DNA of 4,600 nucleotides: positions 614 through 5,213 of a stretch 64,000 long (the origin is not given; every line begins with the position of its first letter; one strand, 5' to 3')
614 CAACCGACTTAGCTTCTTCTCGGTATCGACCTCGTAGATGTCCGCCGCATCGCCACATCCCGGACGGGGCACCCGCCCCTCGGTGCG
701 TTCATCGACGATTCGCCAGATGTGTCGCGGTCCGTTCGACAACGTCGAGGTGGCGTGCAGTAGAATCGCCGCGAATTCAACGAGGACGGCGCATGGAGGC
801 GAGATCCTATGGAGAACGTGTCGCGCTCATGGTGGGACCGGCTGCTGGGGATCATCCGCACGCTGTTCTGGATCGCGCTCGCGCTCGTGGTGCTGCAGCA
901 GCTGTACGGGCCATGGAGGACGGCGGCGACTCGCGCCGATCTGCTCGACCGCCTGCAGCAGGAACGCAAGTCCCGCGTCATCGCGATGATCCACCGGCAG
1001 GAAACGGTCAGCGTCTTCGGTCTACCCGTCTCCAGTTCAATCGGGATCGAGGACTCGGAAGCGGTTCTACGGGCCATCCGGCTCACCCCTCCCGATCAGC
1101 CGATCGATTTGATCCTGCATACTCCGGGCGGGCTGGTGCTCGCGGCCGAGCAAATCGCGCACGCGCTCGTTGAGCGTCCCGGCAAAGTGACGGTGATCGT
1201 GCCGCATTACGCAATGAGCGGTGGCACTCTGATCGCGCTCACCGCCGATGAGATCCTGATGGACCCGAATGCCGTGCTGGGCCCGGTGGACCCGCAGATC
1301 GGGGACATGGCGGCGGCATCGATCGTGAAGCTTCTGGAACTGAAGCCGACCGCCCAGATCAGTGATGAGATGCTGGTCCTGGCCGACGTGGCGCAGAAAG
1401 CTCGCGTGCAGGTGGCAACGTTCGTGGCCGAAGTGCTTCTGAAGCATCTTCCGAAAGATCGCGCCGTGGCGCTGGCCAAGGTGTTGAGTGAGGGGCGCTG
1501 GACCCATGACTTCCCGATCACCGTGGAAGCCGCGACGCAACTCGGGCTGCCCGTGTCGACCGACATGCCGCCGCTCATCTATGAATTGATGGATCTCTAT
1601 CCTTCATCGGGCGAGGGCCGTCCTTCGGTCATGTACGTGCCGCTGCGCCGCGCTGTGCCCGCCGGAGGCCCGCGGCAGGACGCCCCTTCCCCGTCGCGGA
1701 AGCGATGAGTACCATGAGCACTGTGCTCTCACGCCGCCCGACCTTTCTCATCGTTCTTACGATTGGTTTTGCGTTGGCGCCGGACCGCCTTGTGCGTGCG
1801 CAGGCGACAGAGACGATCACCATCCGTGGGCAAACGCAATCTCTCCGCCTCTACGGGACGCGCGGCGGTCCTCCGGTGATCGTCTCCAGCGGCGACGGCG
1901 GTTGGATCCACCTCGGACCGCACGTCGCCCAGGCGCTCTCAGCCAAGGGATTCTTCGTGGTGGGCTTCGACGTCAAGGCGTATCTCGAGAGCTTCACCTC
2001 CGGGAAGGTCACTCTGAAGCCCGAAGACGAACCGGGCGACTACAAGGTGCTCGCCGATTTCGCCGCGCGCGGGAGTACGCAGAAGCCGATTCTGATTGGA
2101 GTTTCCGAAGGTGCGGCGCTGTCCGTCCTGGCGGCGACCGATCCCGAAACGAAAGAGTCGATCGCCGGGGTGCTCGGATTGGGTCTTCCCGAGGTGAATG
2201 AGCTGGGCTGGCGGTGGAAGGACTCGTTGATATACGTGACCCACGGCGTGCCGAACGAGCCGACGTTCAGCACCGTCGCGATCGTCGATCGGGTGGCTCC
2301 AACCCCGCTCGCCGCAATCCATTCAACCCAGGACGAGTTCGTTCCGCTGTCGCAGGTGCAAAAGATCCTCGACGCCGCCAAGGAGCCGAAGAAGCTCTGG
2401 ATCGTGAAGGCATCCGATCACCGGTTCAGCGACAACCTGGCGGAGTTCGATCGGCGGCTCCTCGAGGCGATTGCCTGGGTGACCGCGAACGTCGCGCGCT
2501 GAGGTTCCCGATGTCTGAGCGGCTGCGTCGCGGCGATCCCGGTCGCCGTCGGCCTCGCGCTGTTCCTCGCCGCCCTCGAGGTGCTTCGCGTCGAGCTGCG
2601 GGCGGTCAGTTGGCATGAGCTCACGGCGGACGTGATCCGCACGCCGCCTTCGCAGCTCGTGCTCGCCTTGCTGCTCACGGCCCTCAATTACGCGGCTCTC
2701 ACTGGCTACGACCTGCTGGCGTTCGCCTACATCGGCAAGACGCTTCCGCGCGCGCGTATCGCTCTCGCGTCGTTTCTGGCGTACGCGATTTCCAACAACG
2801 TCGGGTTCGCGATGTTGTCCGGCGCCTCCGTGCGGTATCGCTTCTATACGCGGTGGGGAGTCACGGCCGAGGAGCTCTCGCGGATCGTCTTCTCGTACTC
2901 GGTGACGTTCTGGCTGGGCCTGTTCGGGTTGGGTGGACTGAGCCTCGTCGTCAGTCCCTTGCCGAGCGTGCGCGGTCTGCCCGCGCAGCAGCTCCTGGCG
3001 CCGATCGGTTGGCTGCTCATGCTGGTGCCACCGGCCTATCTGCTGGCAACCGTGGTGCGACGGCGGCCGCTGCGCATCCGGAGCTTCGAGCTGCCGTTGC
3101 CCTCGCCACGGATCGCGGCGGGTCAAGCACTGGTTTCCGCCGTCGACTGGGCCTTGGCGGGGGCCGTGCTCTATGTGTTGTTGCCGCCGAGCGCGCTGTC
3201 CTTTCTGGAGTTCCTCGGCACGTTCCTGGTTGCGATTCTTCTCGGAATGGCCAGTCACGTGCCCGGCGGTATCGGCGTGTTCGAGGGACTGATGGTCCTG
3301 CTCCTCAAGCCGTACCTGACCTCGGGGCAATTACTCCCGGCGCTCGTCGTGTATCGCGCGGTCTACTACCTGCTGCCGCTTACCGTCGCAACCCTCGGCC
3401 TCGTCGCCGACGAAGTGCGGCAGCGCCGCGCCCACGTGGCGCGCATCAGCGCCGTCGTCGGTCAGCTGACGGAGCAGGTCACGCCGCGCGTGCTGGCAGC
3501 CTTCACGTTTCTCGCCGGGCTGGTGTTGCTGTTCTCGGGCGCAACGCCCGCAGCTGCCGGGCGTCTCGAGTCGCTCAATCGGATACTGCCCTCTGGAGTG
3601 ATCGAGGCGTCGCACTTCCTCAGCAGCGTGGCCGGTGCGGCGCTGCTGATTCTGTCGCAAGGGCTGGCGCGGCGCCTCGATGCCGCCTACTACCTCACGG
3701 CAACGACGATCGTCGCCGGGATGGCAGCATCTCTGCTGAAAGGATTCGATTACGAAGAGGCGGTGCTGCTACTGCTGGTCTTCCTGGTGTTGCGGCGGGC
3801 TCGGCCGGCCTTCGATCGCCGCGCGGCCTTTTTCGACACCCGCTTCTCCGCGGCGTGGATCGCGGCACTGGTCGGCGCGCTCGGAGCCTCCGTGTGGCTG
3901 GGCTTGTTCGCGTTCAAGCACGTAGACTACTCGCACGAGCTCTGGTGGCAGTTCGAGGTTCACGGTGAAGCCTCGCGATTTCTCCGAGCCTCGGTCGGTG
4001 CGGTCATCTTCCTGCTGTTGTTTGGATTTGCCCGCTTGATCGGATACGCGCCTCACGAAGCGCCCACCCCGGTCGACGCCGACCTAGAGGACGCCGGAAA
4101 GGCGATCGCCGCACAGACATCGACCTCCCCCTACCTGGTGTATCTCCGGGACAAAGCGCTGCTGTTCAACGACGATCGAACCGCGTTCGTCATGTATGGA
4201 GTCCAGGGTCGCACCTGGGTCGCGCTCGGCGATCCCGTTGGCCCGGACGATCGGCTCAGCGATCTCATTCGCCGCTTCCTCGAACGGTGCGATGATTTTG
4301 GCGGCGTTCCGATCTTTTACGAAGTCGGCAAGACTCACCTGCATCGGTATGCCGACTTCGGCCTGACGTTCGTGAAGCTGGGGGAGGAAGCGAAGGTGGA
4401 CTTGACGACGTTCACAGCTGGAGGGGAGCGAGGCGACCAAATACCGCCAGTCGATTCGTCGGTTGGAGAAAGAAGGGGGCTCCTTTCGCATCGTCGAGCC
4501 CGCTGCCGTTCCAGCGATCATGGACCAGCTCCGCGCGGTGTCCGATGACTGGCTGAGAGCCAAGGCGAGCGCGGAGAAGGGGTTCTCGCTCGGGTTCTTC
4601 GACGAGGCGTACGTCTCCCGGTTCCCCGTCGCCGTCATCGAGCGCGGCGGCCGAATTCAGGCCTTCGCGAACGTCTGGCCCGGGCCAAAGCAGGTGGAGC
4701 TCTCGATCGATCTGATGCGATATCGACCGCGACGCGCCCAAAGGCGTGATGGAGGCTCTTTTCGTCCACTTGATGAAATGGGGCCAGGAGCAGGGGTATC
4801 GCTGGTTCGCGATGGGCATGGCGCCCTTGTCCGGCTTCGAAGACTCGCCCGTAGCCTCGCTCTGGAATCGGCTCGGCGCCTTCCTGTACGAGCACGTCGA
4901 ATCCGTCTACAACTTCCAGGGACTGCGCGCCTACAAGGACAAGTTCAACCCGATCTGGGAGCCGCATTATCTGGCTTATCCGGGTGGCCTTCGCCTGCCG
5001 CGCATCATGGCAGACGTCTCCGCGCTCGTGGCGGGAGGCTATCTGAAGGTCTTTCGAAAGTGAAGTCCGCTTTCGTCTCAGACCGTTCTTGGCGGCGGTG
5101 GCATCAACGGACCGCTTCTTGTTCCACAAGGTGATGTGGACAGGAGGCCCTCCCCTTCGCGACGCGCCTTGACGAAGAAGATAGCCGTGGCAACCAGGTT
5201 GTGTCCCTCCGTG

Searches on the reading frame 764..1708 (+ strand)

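Call 33: search_protein_families(library=pfam, proteins=[window:764-1708:+], max_evalue=0.01)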
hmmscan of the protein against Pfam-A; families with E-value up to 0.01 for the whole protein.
window:764-1708:+ (314 aa): 5 families
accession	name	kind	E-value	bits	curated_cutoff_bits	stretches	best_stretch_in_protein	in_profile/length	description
PF01972.22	SDH_protease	-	1.1e-104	349.9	31.3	1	25-295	5-275/286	ClpP-like SDH-type serine proteinase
PF25145.1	NfeD1b_N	-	5.9e-12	46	40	1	116-176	36-96/189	NfeD1b, N-terminal domain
PF00378.25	ECH_1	-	0.00034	20.5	27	1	146-240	95-189/251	Enoyl-CoA hydratase/isomerase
PF01343.23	Peptidase_S49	-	0.00035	21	24.9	1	141-173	8-40/154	Peptidase family S49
PF00574.28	CLP_protease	-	0.0021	18.4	20.2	1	101-163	36-98/182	Clp protease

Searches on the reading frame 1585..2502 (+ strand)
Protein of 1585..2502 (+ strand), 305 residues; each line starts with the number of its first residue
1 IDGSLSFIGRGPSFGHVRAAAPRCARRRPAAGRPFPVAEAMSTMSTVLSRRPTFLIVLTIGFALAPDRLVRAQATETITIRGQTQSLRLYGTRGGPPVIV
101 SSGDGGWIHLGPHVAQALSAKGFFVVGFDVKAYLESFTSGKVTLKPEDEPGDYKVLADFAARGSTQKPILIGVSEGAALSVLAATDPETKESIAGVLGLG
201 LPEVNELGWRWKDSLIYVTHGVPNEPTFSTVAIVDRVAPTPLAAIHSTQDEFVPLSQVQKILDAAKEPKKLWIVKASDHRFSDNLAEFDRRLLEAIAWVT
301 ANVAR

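Call 33: search_protein_families(library=pfam, proteins=[window:1585-2502:+], max_evalue=0.01)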
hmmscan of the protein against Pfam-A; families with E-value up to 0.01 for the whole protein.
window:1585-2502:+ (305 aa): 3 families
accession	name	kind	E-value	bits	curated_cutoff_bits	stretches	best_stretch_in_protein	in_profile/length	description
PF06057.17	VirJ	-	6e-09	36.5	22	1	98-295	4-186/191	Bacterial virulence protein (VirJ)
PF00561.26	Abhydrolase_1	-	0.00068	19.8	25.8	0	96-197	1-98/245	alpha/beta hydrolase fold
PF12146.15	Hydrolase_4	-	0.0098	15.6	27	0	111-189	20-99/239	Serine aminopeptidase, S33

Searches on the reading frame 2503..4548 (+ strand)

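Call 33: search_protein_families(library=pfam, proteins=[window:2503-4548:+], max_evalue=0.01)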
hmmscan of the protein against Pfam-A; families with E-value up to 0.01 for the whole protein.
window:2503-4548:+ (681 aa): 2 families
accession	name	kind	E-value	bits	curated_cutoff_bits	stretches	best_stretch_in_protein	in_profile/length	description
PF09924.15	LPG_synthase_C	-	7.4e-23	81.5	27.5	1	540-643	11-115/298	Phosphatidylglycerol lysyltransferase, C-terminal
PF03706.18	LPG_synthase_TM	-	2.1e-16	60.7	33.4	1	15-295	2-301/302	Lysylphosphatidylglycerol synthase TM region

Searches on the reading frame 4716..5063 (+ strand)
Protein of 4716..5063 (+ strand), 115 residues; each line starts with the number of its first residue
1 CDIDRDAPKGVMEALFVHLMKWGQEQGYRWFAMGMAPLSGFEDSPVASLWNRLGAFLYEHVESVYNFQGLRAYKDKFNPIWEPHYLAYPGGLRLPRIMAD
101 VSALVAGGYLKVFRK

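Call 33: search_protein_families(library=pfam, proteins=[window:4716-5063:+], max_evalue=0.01)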
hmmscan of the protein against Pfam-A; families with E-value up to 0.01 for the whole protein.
window:4716-5063:+ (115 aa): 1 family
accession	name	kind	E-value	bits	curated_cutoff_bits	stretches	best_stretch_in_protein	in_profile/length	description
PF09924.15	LPG_synthase_C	-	3.5e-31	108.8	27.5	1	4-88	214-298/298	Phosphatidylglycerol lysyltransferase, C-terminal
